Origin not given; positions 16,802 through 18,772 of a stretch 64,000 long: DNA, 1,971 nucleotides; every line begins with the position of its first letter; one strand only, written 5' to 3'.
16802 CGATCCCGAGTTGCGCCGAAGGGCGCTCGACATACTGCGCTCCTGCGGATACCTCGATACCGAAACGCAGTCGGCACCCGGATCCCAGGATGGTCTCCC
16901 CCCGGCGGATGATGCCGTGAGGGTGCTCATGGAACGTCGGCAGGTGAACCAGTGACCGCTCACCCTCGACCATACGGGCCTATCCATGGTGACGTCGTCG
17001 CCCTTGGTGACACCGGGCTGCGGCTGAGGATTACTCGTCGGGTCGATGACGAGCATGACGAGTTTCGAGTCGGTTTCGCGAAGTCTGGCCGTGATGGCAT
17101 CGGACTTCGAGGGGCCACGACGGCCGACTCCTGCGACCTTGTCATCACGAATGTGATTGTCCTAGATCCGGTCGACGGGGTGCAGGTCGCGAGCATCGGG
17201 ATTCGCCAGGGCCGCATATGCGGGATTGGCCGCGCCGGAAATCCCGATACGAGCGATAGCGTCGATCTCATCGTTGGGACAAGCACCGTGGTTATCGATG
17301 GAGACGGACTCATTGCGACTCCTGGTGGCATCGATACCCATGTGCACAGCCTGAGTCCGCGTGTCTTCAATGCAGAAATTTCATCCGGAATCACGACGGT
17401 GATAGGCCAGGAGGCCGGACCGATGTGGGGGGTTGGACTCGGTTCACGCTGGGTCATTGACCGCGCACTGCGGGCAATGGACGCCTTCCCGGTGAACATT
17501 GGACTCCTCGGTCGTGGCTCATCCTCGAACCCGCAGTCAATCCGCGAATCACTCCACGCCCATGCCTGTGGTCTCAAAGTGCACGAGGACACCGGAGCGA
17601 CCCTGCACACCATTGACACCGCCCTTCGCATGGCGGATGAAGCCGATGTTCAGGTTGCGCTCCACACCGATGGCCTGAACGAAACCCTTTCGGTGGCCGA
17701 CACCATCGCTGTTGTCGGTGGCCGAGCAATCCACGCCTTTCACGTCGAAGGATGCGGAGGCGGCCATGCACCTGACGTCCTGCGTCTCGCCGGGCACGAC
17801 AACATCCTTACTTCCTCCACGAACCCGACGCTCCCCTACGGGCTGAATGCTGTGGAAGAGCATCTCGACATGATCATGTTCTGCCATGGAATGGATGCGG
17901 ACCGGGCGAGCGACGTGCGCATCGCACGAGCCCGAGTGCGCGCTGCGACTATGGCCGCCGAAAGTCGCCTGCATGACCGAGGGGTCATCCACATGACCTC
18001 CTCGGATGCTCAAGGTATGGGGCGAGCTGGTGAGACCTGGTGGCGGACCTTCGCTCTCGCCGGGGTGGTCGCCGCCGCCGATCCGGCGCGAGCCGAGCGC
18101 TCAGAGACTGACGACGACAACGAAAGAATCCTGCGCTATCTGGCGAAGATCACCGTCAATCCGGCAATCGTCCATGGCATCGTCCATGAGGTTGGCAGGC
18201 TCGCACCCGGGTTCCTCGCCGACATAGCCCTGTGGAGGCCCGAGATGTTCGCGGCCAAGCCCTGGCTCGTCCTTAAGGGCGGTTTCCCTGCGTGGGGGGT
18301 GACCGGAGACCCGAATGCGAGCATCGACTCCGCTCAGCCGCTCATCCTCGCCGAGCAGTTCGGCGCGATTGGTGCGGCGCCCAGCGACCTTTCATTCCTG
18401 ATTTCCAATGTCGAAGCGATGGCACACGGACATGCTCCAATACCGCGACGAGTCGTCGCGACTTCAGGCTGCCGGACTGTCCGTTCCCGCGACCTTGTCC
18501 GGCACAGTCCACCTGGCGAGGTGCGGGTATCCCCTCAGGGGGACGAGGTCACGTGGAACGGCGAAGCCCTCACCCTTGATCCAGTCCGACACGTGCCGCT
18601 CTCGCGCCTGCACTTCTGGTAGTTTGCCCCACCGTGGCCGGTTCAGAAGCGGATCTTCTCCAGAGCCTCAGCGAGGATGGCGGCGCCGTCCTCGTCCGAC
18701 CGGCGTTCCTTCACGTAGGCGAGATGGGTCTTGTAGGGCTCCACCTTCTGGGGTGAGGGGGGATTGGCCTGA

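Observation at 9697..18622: TetR-flanked operon joining a Pot-type importer, a YtcJ amidohydrolase and a fused urease-like enzyme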

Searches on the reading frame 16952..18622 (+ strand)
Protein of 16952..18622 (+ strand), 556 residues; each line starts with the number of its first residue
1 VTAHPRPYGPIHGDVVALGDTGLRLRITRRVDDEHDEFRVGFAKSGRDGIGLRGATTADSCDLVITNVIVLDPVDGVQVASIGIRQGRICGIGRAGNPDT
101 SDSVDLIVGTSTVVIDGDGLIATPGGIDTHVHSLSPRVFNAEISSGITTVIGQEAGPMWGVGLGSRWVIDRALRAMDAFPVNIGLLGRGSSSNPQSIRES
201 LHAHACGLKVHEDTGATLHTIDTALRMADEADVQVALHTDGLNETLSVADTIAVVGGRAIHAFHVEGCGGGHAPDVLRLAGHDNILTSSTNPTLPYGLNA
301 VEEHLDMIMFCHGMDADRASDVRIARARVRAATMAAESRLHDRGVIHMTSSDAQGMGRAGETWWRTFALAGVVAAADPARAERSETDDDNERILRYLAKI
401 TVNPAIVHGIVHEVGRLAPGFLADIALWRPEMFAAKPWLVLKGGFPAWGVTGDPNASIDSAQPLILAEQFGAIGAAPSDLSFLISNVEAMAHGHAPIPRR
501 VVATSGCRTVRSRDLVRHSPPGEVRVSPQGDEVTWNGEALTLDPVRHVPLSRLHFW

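Call 3: search_protein_families(library=pfam, proteins=[window:16952-18622:+])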
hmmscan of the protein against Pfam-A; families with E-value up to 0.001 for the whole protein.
window:16952-18622:+ (556 aa): 3 families
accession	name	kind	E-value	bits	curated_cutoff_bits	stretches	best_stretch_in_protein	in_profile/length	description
PF01979.26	Amidohydro_1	-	5.9e-45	154.4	25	1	121-437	1-331/345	Amidohydrolase family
PF00449.26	Urease_alpha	-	1e-28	100.5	23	1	6-115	10-121/121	Urease alpha-subunit, N-terminal domain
PF07969.17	Amidohydro_3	-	2e-08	34.6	29.7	0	217-437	257-453/472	Amidohydrolase family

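Call 4: search_protein_families(library=ncbifam, proteins=[window:16952-18622:+])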
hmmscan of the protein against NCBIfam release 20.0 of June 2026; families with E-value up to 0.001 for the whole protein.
window:16952-18622:+ (556 aa): 17 families
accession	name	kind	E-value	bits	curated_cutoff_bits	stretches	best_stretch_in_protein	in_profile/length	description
NF009686.0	PRK13207.1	subfamily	5.9e-195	649.3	354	1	7-555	13-567/569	urease subunit alpha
TIGR01792.1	urease_alph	equivalog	1.4e-167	558.8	680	1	8-555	11-566/568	urease subunit alpha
NF009834.0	PRK13309.1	equivalog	7e-161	536.3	1001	1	8-555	13-570/572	urease subunit alpha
NF009685.0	PRK13206.1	equivalog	7.5e-154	513.5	907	1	7-555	12-571/573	urease subunit alpha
NF010591.0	PRK13985.1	equivalog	1.3e-147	492.9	1083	1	8-554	13-566/569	urease subunit beta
NF006560.0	PRK09061.1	subfamily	2.4e-08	32.7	340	1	56-156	21-110/517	amidohydrolase family protein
NF006689.0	PRK09237.1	equivalog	7.2e-08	31.4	371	1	61-151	3-90/383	amidohydrolase/deacetylase family metallohydrolase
NF009060.0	PRK12394.1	equivalog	1.1e-06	27.7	442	0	62-134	4-66/381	metallo-dependent hydrolase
NF009941.0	PRK13404.1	subfamily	1.2e-06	27.5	647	0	61-133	4-63/478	dihydropyrimidinase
TIGR03121.1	one_C_dehyd_A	equivalog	5e-05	21.7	392.75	0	63-139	2-68/556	formylmethanofuran dehydrogenase subunit A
NF007457.0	PRK10027.1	equivalog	5.4e-05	21.6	768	1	59-152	28-117/588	adenine deaminase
NF006845.0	PRK09357.2-6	equivalog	5.9e-05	21.9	728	0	63-146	3-78/428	dihydroorotase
NF006559.0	PRK09060.1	equivalog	8.8e-05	21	482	1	59-137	3-69/444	dihydroorotase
TIGR03178.1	allantoinase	equivalog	0.00012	21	357.85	0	62-136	1-63/441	allantoinase AllB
NF006056.0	PRK08204.1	subfamily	0.00013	20.9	391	0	384-431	335-382/449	hypothetical protein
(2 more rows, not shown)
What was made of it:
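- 16952..18622 (+): Urease alpha-subunit homologue of the ure(AB)C clade. Equivalog TIGR01792 scores 558.8, below its cut-off of 680 (call 4).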

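Call 15: find_homologous_proteins(query=window:16952-18619:+, max_evalue=1e-30)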
Query window:16952-18619:+ (556 aa): 7442 proteins with E <= 1e-30 among 8000 candidates; the best 120 are listed.
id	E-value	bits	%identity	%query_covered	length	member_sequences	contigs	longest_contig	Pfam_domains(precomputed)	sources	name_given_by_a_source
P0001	0.0e+0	1253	100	100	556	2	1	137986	PF07969.18,PF00449.27,PF01979.27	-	-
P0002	0.0e+0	1168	93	100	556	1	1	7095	PF07969.18,PF00449.27,PF01979.27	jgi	-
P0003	0.0e+0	1124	90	100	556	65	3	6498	PF07969.18,PF00449.27,PF01979.27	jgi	jgi:urease subunit alpha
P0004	0.0e+0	1092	87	100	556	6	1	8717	PF07969.18,PF00449.27,PF01979.27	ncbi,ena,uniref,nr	ncbi:MAG: urease subunit alpha [Actinobacteria bacterium]|uniref:urease n=1 Tax=freshwater metagenom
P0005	0.0e+0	1068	85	100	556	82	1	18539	PF07969.18,PF00449.27,PF01979.27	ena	-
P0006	0.0e+0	1060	85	100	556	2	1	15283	PF07969.18,PF00449.27,PF01979.27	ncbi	-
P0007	9.0e-294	994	80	100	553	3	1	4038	PF07969.18,PF00449.27,PF01979.27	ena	-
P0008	1.2e-276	937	75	99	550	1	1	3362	PF07969.18,PF00449.27,PF01979.27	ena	-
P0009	1.5e-275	933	75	99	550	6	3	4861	PF07969.18,PF00449.27,PF01979.27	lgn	-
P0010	2.5e-275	933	75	99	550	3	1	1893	PF07969.18,PF00449.27,PF01979.27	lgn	-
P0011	2.8e-275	932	75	99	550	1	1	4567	PF07969.18,PF00449.27,PF01979.27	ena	-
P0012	5.6e-275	932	75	99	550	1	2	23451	PF07969.18,PF00449.27,PF01979.27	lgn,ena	-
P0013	2.4e-274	929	75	99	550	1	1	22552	PF07969.18,PF00449.27,PF01979.27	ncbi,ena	-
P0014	9.5e-274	927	74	99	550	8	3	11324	PF07969.18,PF00449.27,PF01979.27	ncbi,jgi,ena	jgi:urease subunit alpha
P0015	2.1e-273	926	74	99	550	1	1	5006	PF07969.18,PF00449.27,PF01979.27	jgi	jgi:urease subunit alpha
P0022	2.2e-271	920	74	99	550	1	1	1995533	PF07969.18,PF00449.27,PF01979.27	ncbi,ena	-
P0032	1.1e-268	911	74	99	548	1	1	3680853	PF07969.18,PF00449.27,PF01979.27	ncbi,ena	-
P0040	7.6e-268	908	74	99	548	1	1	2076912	PF07969.18,PF00449.27,PF01979.27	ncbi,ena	-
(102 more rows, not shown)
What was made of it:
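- Homologues are very abundant in metagenomes: 7442 hits at E <= 1e-30 (call 15).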

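Call 16: find_encoding_contigs(protein=P0022, flank=10000, max_places=2)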
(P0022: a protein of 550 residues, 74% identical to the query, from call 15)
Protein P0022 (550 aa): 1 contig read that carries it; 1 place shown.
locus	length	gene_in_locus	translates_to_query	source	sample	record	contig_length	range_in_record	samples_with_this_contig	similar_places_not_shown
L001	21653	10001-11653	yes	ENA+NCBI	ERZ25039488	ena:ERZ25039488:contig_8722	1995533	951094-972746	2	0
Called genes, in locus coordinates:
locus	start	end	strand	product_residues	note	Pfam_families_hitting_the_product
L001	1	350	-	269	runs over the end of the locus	PF00459:Inositol_P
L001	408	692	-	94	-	-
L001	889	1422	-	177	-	PF03193:RsgA_GTPase, PF01926:MMR_HSR1 (weak)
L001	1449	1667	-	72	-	-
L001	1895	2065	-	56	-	PF00275:EPSP_synthase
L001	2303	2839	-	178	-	PF00275:EPSP_synthase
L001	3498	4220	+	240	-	PF13515:FUSC_2 (weak)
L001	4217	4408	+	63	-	-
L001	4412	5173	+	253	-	PF02586:SRAP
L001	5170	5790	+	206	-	PF20408:Abhydrolase_11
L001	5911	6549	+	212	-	PF07638:Sigma70_ECF (weak), PF04542:Sigma70_r2, PF22029:PhyR_sigma2 (faint), PF08281:Sigma70_r4_2, PF04545:Sigma70_r4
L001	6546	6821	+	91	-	PF13490:zf-HC2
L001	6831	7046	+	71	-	-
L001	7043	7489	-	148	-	PF00583:Acetyltransf_1, PF13302:Acetyltransf_3 (weak), PF21926:FeeM (faint), PF13673:Acetyltransf_10, PF13508:Acetyltransf_7, PF08445:FR47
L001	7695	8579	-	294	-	-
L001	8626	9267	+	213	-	PF01979:Amidohydro_1 (weak), PF07969:Amidohydro_3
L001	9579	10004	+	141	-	PF00699:Urease_beta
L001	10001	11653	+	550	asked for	PF00449:Urease_alpha, PF01979:Amidohydro_1, PF07969:Amidohydro_3 (weak)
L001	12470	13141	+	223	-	PF07536:HWE_HK, PF07568:HisKA_2, PF13581:HATPase_c_2, PF02518:HATPase_c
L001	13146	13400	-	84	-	PF02467:Whib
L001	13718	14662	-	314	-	PF00781:DAGK_cat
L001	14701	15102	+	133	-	-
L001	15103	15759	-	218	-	PF04542:Sigma70_r2, PF04539:Sigma70_r3, PF04545:Sigma70_r4, PF08281:Sigma70_r4_2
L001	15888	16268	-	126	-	PF13581:HATPase_c_2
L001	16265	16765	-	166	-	PF00583:Acetyltransf_1, PF13508:Acetyltransf_7, PF08445:FR47 (weak)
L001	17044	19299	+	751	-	PF05345:He_PIG, PF00041:fn3 (faint), PF05345:He_PIG (weak)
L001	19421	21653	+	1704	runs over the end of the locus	PF03098:An_peroxidase, PF00353:HemolysinCabind (weak), PF01833:TIG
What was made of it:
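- In L001 the AH3 and ureAB genes are fragmented (call 16).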

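Call 17: find_encoding_contigs(protein=P0032, flank=10000, max_places=2)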
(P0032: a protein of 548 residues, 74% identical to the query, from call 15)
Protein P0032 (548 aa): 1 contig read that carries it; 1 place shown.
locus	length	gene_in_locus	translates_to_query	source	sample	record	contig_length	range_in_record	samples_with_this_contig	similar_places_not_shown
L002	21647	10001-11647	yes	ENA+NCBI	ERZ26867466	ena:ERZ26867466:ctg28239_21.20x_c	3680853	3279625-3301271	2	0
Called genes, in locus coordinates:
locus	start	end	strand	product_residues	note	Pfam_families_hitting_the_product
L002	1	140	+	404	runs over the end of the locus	PF06081:ArAE_1 (weak), PF13515:FUSC_2 (weak)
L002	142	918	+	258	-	PF02586:SRAP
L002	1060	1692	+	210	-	PF22029:PhyR_sigma2 (faint), PF04542:Sigma70_r2, PF08281:Sigma70_r4_2, PF04545:Sigma70_r4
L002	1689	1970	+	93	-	PF13490:zf-HC2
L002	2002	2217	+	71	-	PF25973:BSH_CzcB (faint), PF00364:Biotin_lipoyl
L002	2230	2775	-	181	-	PF13302:Acetyltransf_3 (weak), PF00583:Acetyltransf_1, PF13673:Acetyltransf_10, PF13508:Acetyltransf_7, PF08445:FR47 (weak)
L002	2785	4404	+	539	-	PF07969:Amidohydro_3, PF01979:Amidohydro_1 (weak)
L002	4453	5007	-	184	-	-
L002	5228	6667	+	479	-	PF02133:Transp_cyt_pur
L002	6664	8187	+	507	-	PF00440:TetR_N, PF13977:TetR_C_6, PF00795:CN_hydrolase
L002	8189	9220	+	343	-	PF04371:PAD_porph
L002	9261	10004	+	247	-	PF00547:Urease_gamma, PF00699:Urease_beta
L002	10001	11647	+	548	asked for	PF00449:Urease_alpha, PF01979:Amidohydro_1, PF07969:Amidohydro_3 (weak)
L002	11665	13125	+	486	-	PF12282:GAF_PdtaS, PF07536:HWE_HK, PF07568:HisKA_2, PF13581:HATPase_c_2, PF02518:HATPase_c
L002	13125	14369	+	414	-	-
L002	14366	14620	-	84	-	PF02467:Whib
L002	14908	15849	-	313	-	PF00781:DAGK_cat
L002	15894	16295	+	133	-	-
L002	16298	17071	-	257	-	PF04542:Sigma70_r2, PF13384:HTH_23 (faint), PF04539:Sigma70_r3 (faint), PF08281:Sigma70_r4_2, PF04545:Sigma70_r4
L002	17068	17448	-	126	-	PF13581:HATPase_c_2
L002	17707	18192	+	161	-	PF01872:RibD_C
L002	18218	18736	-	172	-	PF00583:Acetyltransf_1, PF13508:Acetyltransf_7, PF08445:FR47, PF13673:Acetyltransf_10 (weak)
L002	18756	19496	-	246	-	PF12867:DinB_2 (faint), PF11716:MDMPI_N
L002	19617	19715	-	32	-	-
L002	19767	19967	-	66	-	-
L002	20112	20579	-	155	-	PF19853:DUF6328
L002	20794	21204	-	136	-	PF09055:Sod_Ni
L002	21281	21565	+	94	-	PF00717:Peptidase_S24, PF10502:Peptidase_S26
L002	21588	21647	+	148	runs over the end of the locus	PF11695:DUF3291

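Call 18: find_encoding_contigs(protein=P0040, flank=10000, max_places=2)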
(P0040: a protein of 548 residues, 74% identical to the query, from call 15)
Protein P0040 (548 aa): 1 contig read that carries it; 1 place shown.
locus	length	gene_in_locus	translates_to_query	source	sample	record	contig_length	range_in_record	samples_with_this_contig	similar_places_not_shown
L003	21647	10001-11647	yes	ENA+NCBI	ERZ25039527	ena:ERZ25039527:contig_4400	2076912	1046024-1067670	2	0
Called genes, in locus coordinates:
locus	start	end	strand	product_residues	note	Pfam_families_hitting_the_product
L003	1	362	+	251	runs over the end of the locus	PF02586:SRAP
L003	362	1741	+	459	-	PF20408:Abhydrolase_11, PF07638:Sigma70_ECF (weak), PF04542:Sigma70_r2, PF04545:Sigma70_r4, PF08281:Sigma70_r4_2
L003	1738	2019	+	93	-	PF13490:zf-HC2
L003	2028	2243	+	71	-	PF00364:Biotin_lipoyl, PF25973:BSH_CzcB (faint)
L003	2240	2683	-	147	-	PF00583:Acetyltransf_1, PF13302:Acetyltransf_3 (weak), PF13673:Acetyltransf_10, PF13508:Acetyltransf_7, PF08445:FR47 (weak)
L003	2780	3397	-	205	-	PF02909:TetR_C_1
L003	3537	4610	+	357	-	PF00005:ABC_tran, PF02463:SMC_N (faint), PF13401:AAA_22 (faint), PF13304:AAA_21 (weak), PF08402:TOBE_2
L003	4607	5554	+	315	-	PF00528:BPD_transp_1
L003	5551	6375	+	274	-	PF00528:BPD_transp_1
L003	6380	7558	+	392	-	PF01547:SBP_bac_1, PF13416:SBP_bac_8, PF13531:SBP_bac_11, PF13343:SBP_bac_6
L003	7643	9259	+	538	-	PF07969:Amidohydro_3, PF01979:Amidohydro_1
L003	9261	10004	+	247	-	PF00547:Urease_gamma, PF00699:Urease_beta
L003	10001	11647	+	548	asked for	PF00449:Urease_alpha, PF01979:Amidohydro_1, PF07969:Amidohydro_3 (weak)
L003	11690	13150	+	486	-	PF12282:GAF_PdtaS, PF07536:HWE_HK, PF07568:HisKA_2, PF13581:HATPase_c_2 (weak), PF02518:HATPase_c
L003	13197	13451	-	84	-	PF02467:Whib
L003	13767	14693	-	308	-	PF00781:DAGK_cat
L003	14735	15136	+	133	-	-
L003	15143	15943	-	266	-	PF04542:Sigma70_r2, PF13384:HTH_23 (faint), PF04539:Sigma70_r3, PF08281:Sigma70_r4_2, PF04545:Sigma70_r4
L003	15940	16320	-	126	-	PF13581:HATPase_c_2 (weak)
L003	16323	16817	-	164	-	PF00583:Acetyltransf_1, PF13673:Acetyltransf_10 (weak), PF13508:Acetyltransf_7, PF08445:FR47 (weak)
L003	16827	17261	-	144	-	-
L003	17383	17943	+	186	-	PF00440:TetR_N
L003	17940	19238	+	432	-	PF00201:UDPGT, PF04101:Glyco_tran_28_C (weak), PF06722:EryCIII-like_C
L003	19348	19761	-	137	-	PF09055:Sod_Ni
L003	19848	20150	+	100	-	PF00717:Peptidase_S24, PF10502:Peptidase_S26 (weak)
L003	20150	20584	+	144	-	PF11695:DUF3291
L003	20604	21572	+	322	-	PF08240:ADH_N, PF00107:ADH_zinc_N, PF13602:ADH_zinc_N_2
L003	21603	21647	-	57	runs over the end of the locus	PF19599:DUF6104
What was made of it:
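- Ni use in relatives is shown by Ni-SOD genes near the locus in L002 and L003 (calls 17, 18).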

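Call 19: search_solved_structures(query=window:16952-18619:+, max_evalue=1e-10, show_alignments=1)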
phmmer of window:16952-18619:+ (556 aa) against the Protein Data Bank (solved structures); distinct sequences matched with E-value up to 1e-10: 32.
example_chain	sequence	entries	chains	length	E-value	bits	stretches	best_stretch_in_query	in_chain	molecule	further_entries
8hcn_C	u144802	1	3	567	1.4e-146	492.7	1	4-555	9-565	Urease subunit alpha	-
1ef2_A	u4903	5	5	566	1.9e-146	492.3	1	4-555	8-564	UREASE ALPHA SUBUNIT | Urease subunit alpha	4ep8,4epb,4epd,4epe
1ejw_C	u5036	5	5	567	1.9e-146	492.3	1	4-555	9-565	UREASE ALPHA SUBUNIT | UREASE | UREASE (ALPHA CHAIN)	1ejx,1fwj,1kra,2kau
1a5k_C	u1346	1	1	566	7.8e-146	490.2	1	4-555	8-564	UREASE (ALPHA SUBUNIT)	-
1eju_C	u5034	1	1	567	1.4e-145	489.4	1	4-555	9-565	UREASE ALPHA SUBUNIT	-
1ejs_C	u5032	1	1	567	1.4e-145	489.4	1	4-555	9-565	UREASE ALPHA SUBUNIT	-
1a5m_C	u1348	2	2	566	1.8e-145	489.1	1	4-555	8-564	UREASE (ALPHA SUBUNIT)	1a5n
1ejv_C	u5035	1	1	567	1.8e-145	489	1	4-555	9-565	UREASE ALPHA SUBUNIT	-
1ejt_C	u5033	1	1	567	1.8e-145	489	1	4-555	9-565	UREASE ALPHA SUBUNIT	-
1a5l_C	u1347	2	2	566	2.4e-145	488.6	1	4-555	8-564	UREASE (ALPHA SUBUNIT)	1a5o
1ejr_C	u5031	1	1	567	2.5e-145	488.6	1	4-555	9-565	UREASE ALPHA SUBUNIT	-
1krc_C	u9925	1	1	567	4.4e-145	487.8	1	4-555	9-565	UREASE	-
1krb_C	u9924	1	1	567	4.4e-145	487.7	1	4-555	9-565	UREASE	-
1fwi_C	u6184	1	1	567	4.4e-145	487.7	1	4-555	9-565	UREASE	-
1fwa_C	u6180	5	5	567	4.6e-145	487.7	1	4-555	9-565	UREASE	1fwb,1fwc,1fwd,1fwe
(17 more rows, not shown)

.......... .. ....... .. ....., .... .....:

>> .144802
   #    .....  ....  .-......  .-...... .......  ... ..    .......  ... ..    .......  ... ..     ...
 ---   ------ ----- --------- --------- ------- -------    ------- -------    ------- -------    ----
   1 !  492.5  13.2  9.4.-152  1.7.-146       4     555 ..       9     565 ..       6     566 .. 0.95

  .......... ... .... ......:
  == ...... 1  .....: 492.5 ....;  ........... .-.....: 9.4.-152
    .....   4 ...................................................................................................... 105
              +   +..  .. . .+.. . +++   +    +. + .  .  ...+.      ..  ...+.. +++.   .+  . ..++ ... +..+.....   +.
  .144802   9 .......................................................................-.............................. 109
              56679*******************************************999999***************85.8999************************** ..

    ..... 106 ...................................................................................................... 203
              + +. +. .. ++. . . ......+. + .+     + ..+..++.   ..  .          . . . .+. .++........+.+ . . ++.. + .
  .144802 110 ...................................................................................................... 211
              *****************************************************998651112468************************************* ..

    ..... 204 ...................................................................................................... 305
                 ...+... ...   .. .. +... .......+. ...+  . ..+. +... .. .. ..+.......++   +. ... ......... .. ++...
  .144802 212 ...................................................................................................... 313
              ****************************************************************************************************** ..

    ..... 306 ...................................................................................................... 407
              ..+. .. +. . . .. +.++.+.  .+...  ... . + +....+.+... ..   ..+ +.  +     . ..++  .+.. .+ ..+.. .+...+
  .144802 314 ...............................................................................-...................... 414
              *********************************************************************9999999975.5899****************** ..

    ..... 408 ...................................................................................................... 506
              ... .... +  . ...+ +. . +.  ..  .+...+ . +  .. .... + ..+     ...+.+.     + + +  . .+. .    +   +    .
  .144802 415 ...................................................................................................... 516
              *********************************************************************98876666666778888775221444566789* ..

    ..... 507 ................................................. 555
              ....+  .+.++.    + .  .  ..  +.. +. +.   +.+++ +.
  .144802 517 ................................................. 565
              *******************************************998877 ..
